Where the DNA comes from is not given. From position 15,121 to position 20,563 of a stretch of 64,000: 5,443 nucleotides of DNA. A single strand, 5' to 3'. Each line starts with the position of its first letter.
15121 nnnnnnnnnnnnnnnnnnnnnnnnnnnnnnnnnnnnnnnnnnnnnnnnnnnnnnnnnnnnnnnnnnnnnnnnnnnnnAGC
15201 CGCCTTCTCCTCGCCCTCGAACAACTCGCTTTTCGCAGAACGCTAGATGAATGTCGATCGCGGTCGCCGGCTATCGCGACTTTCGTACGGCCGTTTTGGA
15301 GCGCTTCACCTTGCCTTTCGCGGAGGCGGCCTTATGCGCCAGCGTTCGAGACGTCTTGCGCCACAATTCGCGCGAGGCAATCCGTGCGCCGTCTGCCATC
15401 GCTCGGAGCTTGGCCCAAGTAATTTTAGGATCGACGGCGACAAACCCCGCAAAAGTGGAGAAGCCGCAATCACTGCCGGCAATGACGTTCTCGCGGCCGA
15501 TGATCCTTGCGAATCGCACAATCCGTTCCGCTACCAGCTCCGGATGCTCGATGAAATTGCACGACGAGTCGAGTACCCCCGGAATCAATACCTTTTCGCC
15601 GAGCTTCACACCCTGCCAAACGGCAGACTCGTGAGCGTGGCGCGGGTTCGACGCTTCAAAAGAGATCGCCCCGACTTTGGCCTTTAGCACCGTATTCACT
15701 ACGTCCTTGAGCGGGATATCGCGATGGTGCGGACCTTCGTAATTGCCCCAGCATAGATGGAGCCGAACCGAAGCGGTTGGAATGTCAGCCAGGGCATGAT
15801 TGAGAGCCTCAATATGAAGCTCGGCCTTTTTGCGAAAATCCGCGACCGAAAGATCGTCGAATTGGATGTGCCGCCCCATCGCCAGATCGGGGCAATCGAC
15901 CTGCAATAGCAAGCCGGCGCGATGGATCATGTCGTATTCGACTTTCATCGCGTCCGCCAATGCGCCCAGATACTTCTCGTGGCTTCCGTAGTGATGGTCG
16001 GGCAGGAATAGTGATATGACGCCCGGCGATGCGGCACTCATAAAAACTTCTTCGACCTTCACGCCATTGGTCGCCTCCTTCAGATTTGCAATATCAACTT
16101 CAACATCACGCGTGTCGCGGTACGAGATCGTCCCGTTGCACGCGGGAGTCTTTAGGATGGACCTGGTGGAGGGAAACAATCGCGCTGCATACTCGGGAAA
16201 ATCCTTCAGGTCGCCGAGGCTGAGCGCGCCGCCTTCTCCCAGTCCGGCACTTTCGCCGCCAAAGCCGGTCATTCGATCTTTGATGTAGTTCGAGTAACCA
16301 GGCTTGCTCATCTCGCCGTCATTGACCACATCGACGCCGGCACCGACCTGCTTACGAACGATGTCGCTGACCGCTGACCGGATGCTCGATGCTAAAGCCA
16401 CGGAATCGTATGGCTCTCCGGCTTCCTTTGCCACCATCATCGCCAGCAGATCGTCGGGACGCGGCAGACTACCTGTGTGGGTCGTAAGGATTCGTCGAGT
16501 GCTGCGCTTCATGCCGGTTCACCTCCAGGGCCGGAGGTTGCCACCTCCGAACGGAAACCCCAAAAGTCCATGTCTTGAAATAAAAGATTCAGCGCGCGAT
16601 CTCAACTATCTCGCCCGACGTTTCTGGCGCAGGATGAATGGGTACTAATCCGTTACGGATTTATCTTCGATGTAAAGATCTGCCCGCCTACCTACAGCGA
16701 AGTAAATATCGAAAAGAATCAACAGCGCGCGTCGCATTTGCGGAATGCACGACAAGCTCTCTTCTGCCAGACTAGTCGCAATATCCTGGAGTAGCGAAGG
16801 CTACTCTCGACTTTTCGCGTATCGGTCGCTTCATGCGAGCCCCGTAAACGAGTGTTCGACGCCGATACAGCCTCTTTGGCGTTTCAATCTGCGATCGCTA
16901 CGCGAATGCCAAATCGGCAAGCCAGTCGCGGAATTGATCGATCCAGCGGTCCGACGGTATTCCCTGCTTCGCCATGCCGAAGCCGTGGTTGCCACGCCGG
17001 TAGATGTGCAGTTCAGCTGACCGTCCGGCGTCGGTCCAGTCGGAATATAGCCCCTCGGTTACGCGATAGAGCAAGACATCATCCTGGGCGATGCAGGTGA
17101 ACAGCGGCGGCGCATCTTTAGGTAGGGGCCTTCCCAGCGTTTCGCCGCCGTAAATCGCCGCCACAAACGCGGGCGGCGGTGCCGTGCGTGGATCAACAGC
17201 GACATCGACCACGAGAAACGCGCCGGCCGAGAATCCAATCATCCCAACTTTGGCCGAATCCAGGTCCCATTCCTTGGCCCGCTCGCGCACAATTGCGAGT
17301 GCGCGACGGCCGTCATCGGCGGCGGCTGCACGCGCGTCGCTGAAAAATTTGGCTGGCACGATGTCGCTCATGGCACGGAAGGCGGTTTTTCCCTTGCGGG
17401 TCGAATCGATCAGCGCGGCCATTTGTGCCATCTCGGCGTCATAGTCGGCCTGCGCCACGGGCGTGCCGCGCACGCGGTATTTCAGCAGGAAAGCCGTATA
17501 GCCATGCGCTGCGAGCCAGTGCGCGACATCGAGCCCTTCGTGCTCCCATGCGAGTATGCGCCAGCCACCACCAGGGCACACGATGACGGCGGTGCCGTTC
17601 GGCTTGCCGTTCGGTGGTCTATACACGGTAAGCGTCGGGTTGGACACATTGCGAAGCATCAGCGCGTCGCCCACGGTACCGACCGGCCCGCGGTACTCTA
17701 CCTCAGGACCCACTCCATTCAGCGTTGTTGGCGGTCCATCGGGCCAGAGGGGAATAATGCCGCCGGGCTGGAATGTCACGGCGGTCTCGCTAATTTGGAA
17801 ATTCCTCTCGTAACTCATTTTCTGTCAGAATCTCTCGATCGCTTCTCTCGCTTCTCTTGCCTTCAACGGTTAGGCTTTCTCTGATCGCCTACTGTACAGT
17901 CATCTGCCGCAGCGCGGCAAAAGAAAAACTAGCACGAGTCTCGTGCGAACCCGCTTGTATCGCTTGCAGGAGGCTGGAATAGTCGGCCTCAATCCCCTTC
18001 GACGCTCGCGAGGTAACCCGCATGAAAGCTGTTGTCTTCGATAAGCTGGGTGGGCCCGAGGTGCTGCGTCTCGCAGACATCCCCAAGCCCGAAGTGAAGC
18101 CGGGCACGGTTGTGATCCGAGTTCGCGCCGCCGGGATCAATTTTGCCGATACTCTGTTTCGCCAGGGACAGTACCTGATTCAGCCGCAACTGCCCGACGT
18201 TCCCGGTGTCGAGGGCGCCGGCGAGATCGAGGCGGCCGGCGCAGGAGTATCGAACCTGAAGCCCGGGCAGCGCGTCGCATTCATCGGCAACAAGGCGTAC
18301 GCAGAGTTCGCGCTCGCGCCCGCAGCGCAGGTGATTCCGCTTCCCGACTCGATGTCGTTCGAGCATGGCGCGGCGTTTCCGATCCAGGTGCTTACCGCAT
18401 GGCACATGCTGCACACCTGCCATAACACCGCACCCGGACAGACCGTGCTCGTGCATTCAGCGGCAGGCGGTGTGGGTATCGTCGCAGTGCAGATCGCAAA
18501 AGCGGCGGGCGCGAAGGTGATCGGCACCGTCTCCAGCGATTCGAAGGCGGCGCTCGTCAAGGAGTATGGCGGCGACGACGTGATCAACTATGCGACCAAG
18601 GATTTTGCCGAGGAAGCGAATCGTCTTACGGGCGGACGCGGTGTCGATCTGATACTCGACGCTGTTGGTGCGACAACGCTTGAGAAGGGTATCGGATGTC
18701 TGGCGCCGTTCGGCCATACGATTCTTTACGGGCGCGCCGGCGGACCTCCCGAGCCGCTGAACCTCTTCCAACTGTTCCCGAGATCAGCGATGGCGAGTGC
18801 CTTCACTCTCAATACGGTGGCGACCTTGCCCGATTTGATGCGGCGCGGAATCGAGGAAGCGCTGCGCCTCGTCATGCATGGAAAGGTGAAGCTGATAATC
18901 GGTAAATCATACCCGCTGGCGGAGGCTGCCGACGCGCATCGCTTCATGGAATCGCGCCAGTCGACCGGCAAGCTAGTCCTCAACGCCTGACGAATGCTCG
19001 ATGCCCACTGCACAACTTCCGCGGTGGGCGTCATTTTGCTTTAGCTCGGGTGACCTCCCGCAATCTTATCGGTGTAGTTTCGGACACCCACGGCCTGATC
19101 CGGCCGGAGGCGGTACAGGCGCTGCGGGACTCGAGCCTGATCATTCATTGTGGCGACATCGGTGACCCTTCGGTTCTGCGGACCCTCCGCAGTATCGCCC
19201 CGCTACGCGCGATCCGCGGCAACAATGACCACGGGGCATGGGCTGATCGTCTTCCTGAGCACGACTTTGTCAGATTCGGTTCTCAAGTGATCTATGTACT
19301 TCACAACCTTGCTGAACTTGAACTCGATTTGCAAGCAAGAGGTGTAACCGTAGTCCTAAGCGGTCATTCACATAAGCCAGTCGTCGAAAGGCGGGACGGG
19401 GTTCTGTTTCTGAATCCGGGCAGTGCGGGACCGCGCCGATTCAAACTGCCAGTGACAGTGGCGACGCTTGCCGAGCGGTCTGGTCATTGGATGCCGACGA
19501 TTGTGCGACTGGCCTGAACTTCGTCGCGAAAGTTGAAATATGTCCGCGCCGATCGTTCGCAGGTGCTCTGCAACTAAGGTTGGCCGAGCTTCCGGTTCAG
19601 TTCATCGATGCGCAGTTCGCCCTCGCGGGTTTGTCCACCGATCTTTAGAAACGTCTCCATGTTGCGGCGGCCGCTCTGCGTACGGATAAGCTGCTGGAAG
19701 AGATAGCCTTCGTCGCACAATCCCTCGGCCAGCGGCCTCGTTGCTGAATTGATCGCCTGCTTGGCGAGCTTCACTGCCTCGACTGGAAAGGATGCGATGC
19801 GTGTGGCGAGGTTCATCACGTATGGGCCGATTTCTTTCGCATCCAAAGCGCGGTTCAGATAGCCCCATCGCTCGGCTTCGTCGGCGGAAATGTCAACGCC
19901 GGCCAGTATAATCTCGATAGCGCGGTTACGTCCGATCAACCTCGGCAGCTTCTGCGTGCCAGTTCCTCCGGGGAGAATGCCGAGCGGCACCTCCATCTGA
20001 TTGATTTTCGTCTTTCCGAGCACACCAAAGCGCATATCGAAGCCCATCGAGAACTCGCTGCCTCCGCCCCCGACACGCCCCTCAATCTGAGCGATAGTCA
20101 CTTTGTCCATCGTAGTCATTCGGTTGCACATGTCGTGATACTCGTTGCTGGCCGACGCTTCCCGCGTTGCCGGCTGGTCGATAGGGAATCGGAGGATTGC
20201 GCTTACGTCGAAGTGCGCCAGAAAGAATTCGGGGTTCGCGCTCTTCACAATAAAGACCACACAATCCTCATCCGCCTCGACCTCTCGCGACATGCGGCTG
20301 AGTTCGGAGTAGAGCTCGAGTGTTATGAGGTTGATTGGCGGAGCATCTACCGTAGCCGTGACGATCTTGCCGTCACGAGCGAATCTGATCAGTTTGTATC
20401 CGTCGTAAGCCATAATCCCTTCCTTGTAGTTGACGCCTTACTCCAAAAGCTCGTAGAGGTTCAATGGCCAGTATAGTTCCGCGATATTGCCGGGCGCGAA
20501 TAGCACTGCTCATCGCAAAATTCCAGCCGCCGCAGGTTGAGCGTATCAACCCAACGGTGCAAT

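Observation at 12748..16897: Operon of a MetE-like protein plus a heteromeric-looking pair of family III CoA-transferases, preceded by a riboswitch-like leader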

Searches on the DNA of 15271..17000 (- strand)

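Call 5: search_rna_families(source=window, start=16400, end=17000, threshold=evalue, max_evalue=10)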
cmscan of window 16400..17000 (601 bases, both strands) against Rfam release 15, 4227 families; matches with E-value up to 10: 0.
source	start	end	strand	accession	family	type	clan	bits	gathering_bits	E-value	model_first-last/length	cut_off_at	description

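Call 73: search_rna_families(sources=[L083, L136, L084, L089, L085, L086], threshold=gathering)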
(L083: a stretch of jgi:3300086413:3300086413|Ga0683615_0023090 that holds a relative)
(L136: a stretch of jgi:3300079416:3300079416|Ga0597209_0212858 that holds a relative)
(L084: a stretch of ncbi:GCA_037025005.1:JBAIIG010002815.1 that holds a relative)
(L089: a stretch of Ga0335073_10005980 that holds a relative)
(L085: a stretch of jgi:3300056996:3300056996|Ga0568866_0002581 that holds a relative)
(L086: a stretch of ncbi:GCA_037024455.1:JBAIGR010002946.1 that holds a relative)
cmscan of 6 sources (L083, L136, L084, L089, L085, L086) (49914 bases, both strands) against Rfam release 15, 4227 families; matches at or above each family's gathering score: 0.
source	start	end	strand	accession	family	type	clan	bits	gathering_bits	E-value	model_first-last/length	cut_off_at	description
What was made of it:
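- On Riboswitch (any Rfam class, or a new one): 0 hits in six related loci (call 73).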

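Call 74: search_rna_families(sources=[L005, L023, L030, L036, L038, L040, L043, L046, L057, L058, L060], threshold=gathering)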
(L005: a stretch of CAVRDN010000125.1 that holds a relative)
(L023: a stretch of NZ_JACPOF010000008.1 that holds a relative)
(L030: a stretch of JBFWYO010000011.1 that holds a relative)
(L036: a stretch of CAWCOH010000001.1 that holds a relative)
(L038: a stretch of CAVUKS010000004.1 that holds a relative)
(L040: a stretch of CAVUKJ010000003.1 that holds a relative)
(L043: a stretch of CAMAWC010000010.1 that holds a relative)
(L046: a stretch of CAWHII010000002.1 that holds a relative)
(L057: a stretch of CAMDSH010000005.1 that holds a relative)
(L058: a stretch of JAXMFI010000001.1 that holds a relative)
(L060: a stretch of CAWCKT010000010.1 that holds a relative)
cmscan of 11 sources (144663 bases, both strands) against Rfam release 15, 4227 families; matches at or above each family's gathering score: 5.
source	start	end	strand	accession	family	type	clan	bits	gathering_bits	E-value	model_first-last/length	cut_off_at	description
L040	8723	8799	-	RF00519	suhB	Gene; sRNA;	CL00108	71.7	41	1.8e-12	1-77/77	no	Makes More Granules Regulator RNA (mmgR)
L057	8841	8921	-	RF00519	suhB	Gene; sRNA;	CL00108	69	41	8.5e-12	1-77/77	no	Makes More Granules Regulator RNA (mmgR)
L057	7203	7274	-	RF00005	tRNA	Gene; tRNA;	CL00001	68.2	29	2.2e-12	1-71/71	no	tRNA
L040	7162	7233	-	RF00005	tRNA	Gene; tRNA;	CL00001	68.1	29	2.4e-12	1-71/71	no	tRNA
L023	1216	1291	+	RF03086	chrB-b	Cis-reg;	-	38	36.5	0.00059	1-49/49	no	chrB-b RNA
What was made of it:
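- No riboswitch upstream of family members in 11 proteobacterial loci (call 74). No riboswitch lies upstream of 17 other family members scanned (calls 73, 74).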

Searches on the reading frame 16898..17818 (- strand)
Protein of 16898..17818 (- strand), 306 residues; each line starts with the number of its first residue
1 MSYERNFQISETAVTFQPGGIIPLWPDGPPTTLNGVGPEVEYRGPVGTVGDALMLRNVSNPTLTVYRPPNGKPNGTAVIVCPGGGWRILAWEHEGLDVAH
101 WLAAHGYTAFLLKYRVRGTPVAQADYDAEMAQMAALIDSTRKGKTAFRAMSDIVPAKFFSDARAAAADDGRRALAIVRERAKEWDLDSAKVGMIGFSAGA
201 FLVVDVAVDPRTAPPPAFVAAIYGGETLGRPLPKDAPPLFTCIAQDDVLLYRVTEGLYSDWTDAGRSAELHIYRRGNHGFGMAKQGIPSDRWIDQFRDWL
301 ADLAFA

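Call 7: search_protein_families(library=pfam, proteins=[window:16898-17818:-])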
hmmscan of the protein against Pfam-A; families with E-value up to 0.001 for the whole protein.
window:16898-17818:- (306 aa): 3 families
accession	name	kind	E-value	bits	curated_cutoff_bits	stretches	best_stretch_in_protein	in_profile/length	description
PF20434.5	BD-FAE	-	6.5e-09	36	26.8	1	164-204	64-104/215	BD-FAE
PF07859.19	Abhydrolase_3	-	1.3e-08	35.3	25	1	165-228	47-112/210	alpha/beta hydrolase fold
PF01738.24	DLH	-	8.8e-07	29.2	21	1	93-286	28-194/217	Dienelactone hydrolase family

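Call 8: search_protein_families(library=ncbifam, proteins=[window:16898-17818:-])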
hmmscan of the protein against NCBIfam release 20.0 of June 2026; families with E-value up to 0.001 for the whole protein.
window:16898-17818:- (306 aa): 3 families
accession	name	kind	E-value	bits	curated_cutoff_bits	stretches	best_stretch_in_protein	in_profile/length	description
NF042968.1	AcxylEst_AxeA1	equivalog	1.2e-26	93.1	700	3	60-123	35-96/459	acetylxylan esterase AxeA1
NF041902.1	pecacetest_PaeX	equivalog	1.8e-26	92.9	550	2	20-134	21-133/318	pectin acetylesterase PaeX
NF052620.1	AryltfaseLP1002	equivalog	6.5e-12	45.4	300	0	75-119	32-75/265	lp_1002 family arylesterase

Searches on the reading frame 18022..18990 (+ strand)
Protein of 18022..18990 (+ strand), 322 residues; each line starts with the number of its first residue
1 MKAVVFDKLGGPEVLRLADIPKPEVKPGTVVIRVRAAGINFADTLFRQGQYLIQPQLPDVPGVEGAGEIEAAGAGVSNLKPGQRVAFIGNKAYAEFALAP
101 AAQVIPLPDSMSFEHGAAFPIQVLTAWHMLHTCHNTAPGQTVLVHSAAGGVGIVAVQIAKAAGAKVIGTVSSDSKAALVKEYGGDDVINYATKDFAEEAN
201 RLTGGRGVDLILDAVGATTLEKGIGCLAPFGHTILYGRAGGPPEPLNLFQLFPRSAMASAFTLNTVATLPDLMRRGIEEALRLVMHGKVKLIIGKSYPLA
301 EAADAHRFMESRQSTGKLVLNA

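Call 51: search_protein_families(library=pfam, proteins=[window:18022-18990:+], max_evalue=0.0001)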
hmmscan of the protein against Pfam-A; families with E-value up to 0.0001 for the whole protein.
window:18022-18990:+ (322 aa): 3 families
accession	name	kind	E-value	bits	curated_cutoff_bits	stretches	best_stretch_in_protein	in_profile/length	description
PF00107.32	ADH_zinc_N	-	9.2e-29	100.5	31.8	1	150-274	1-125/129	Zinc-binding dehydrogenase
PF13602.12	ADH_zinc_N_2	-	5.5e-25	89.3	27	1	183-320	2-134/134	Zinc-binding dehydrogenase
PF08240.17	ADH_N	-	1.4e-17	64.3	23.5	1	26-109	1-104/104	Alcohol dehydrogenase GroES-like domain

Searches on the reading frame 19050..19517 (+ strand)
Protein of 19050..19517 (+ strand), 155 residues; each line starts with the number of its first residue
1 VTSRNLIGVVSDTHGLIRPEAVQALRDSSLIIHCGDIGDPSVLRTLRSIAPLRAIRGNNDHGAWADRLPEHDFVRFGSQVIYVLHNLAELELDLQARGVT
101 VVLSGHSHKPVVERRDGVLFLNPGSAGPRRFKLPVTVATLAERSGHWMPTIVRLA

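Call 51: search_protein_families(library=pfam, proteins=[window:19050-19517:+], max_evalue=0.0001)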
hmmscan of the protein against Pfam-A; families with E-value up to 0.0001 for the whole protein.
window:19050-19517:+ (155 aa): 2 families
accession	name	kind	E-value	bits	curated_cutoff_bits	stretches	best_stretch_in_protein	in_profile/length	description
PF12850.12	Metallophos_2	-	6.4e-36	124.1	27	1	7-141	3-150/154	Calcineurin-like phosphoesterase superfamily domain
PF00149.33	Metallophos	-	7e-07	30.3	21.5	0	7-67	3-79/191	Calcineurin-like phosphoesterase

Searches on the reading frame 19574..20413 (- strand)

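Call 51: search_protein_families(library=pfam, proteins=[window:19574-20413:-], max_evalue=0.0001)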
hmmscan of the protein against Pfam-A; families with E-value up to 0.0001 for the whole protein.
window:19574-20413:- (279 aa): 2 families
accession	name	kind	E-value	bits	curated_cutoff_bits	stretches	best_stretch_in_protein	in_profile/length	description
PF00378.25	ECH_1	-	1.3e-28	100.5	27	1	16-256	5-241/251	Enoyl-CoA hydratase/isomerase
PF16113.10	ECH_2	-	4.2e-12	46.6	27.2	1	27-205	12-187/335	Enoyl-CoA hydratase/isomerase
